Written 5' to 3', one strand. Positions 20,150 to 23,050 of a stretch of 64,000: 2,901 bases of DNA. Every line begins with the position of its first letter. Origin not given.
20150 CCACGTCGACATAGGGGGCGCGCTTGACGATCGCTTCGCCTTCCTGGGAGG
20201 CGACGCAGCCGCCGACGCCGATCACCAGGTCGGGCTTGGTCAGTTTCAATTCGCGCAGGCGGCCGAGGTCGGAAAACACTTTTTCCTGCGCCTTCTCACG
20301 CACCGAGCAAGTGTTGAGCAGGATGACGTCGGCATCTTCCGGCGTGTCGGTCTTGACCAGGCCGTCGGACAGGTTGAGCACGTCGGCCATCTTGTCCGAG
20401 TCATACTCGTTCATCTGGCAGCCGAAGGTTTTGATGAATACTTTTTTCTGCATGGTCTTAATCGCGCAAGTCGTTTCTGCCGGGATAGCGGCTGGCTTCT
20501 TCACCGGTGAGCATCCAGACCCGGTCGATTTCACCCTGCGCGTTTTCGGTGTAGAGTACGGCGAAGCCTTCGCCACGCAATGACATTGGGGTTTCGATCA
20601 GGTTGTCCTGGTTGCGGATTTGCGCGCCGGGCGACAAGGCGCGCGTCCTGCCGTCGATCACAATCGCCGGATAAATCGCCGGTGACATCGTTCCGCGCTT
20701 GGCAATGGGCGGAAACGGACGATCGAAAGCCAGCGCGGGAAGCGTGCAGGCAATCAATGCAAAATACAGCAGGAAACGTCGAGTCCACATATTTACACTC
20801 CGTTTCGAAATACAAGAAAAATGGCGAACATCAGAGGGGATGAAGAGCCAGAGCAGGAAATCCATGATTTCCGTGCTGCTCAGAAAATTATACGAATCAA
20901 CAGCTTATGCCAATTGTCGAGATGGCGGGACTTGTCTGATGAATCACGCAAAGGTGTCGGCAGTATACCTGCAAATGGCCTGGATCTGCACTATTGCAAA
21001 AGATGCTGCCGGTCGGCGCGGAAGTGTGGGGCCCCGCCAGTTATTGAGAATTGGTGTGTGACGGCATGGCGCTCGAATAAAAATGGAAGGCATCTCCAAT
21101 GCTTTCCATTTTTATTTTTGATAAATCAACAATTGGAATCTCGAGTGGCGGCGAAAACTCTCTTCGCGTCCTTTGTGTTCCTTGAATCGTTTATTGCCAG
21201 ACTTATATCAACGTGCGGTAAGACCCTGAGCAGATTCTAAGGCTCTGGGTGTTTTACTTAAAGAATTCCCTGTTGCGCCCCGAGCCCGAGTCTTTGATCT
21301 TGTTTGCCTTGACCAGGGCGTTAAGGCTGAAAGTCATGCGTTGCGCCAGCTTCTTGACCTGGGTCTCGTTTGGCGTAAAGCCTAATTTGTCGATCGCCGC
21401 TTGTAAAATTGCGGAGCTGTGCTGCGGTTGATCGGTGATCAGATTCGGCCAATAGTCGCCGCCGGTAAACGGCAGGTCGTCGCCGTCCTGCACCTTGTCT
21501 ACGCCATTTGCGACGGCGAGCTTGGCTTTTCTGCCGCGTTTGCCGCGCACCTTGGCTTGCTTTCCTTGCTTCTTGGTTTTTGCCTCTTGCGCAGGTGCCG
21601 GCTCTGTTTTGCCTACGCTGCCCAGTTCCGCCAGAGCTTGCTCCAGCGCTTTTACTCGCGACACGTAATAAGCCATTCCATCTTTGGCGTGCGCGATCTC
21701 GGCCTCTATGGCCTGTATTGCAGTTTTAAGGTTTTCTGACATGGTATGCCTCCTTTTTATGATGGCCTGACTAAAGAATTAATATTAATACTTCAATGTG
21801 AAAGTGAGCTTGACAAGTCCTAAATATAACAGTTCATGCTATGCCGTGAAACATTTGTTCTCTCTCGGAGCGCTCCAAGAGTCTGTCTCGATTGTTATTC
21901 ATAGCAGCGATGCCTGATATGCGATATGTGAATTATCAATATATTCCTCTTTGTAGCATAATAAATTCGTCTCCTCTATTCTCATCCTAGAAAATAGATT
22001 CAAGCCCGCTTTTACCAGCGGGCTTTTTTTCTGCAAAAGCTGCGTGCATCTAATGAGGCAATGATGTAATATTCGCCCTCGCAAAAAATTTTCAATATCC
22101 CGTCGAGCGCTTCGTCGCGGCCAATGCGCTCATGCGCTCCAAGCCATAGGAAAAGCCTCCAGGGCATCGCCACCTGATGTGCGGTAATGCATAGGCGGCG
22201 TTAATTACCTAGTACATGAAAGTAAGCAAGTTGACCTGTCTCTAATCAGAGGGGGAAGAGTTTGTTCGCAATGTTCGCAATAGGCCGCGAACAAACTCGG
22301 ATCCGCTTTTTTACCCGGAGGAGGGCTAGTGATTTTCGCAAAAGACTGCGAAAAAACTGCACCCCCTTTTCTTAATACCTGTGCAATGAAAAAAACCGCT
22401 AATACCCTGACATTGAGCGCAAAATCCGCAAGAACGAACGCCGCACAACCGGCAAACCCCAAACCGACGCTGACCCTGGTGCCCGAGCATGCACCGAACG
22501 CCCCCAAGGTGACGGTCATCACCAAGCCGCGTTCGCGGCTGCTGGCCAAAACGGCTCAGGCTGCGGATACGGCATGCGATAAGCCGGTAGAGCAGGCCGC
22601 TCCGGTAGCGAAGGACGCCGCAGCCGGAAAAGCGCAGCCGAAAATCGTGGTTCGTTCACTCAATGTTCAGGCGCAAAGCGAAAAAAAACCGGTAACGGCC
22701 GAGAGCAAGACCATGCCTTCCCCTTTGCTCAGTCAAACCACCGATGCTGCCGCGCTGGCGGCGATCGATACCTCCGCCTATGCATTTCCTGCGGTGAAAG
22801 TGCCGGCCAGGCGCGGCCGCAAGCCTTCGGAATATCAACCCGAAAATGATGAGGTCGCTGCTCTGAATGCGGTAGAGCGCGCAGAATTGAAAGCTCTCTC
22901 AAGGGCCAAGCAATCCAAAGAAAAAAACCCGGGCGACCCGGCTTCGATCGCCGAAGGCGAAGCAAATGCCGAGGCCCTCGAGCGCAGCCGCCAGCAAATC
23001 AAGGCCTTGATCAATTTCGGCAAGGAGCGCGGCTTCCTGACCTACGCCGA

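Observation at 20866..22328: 1.4-kb AT-rich insert between the miaB operon and rpoD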

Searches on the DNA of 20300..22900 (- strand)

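Call 5: search_rna_families(source=window, start=20300, end=22900, threshold=evalue, max_evalue=1, show_alignments=3)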
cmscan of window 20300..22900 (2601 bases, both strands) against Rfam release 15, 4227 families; matches with E-value up to 1: 6.
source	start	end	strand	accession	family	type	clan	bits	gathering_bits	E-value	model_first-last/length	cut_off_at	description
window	21968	22031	+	RF02278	Betaproteobacteria_toxic_sRNA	Gene; sRNA;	-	52.5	50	4.5e-09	1-64/64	no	Betaproteobacteria toxic small RNA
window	21960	22031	+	RF01859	Phe_leader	Cis-reg; leader;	-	28.8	55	0.044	1-125/125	no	Phenylalanine leader peptide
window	21928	22030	+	RF01820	RsaE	Gene; sRNA;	-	27.9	79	0.069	1-112/112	no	RNA Staph. aureus E (RoxS)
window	21920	22039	+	RF00121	MicC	Gene; sRNA;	-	27.6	90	0.26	1-123/123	no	MicC RNA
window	21946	22031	+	RF00513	Trp_leader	Cis-reg; leader;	-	21.1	41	0.41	1-100/100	no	Tryptophan operon leader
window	21967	22032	+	RF02837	anti-hemB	Gene; sRNA;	-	20.6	49.5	0.093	1-81/81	no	Burkholderia RNA 7 (anti-hemB)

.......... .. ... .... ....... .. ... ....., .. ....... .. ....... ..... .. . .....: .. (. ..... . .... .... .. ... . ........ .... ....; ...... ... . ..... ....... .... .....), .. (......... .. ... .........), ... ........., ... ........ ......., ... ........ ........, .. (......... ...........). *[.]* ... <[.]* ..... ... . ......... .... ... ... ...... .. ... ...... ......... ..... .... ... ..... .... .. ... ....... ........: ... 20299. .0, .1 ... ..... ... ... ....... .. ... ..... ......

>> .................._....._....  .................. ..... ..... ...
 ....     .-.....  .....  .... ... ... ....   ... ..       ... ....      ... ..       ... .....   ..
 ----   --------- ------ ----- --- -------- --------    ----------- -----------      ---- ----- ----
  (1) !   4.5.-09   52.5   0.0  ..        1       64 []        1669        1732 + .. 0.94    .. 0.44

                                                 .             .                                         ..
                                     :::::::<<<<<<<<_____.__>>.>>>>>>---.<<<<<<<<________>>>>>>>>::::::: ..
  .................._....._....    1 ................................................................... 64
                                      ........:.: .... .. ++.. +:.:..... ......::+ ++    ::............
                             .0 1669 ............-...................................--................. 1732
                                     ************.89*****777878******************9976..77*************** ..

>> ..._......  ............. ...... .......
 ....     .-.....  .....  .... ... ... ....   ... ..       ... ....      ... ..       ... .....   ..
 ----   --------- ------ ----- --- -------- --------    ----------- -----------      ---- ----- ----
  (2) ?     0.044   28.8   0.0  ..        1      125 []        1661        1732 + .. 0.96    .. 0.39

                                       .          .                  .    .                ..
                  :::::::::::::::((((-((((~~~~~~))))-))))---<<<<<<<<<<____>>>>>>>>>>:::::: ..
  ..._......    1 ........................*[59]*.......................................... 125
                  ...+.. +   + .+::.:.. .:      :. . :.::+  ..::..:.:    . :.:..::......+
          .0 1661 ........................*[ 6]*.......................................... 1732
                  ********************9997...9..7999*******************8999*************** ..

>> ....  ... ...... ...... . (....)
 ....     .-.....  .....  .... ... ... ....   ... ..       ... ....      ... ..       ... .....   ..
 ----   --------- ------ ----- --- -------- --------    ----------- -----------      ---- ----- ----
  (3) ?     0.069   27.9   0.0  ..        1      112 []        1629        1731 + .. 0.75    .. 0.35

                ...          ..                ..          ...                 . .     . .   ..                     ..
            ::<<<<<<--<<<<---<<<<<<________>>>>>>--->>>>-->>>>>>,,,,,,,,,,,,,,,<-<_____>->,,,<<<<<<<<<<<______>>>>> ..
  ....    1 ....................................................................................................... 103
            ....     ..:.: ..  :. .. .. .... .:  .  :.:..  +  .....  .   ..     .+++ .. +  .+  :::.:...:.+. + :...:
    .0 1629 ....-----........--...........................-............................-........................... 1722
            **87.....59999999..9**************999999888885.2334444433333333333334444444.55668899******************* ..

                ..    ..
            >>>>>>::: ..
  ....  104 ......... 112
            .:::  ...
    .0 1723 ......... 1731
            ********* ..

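Call 30: search_rna_families(sources=[L023, L024, L025, L004, L005, L006, L007, L008, L009, L010, L011, L012, L013, L014, L015, L016, L017], threshold=gathering)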
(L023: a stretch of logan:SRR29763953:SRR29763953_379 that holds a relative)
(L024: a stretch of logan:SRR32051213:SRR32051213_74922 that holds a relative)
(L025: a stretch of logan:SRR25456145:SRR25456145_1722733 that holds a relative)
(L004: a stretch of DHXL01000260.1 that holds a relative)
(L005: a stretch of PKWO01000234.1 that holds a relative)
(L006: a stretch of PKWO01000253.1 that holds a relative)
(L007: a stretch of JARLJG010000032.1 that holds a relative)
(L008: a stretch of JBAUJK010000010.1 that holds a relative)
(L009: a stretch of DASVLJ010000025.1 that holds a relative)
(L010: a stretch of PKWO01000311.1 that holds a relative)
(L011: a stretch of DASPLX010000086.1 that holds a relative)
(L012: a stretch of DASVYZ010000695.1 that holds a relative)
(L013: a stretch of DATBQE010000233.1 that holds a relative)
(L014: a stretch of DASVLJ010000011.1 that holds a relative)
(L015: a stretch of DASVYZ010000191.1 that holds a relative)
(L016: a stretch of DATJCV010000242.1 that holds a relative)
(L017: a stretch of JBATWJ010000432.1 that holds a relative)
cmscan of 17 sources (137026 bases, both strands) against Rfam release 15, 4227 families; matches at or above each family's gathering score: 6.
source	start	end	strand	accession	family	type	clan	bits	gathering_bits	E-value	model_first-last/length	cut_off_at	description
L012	894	967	+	RF00005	tRNA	Gene; tRNA;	CL00001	68.5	29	1.8e-12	1-71/71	no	tRNA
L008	3607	3694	+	RF00005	tRNA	Gene; tRNA;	CL00001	56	29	4.9e-09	1-71/71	no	tRNA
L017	4610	4697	+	RF00005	tRNA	Gene; tRNA;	CL00001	56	29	4.9e-09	1-71/71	no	tRNA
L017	10161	10225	+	RF02278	Betaproteobacteria_toxic_sRNA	Gene; sRNA;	-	54.5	50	7.5e-08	1-64/64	no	Betaproteobacteria toxic small RNA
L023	1153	1214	-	RF02278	Betaproteobacteria_toxic_sRNA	Gene; sRNA;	-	54.4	50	7.7e-08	1-64/64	no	Betaproteobacteria toxic small RNA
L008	9133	9197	+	RF02278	Betaproteobacteria_toxic_sRNA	Gene; sRNA;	-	53.8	50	1.1e-07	1-64/64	no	Betaproteobacteria toxic small RNA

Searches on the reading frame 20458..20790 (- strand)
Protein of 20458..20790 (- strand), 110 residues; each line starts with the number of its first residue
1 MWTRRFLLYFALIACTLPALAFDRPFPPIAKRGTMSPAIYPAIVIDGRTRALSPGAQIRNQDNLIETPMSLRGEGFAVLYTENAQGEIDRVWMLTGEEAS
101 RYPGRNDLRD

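Call 4: search_protein_families(library=pfam, proteins=[window:20458-20790:-], max_evalue=1)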
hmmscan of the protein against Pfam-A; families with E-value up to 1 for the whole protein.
window:20458-20790:- (110 aa): 0 families

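Call 8: search_protein_families(library=ncbifam, proteins=[window:20458-20790:-], max_evalue=1)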
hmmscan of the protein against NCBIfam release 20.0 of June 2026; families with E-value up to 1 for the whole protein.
window:20458-20790:- (110 aa): 0 families

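Call 76: search_protein_families(library=phrogs, proteins=[window:20458-20790:-], max_evalue=0.01)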
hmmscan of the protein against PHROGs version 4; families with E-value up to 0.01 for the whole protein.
window:20458-20790:- (110 aa): 0 families

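Call 77: search_protein_families(library=padloc, proteins=[window:20458-20790:-], max_evalue=0.01)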
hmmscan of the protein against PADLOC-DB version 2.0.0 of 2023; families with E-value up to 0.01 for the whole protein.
window:20458-20790:- (110 aa): 0 families
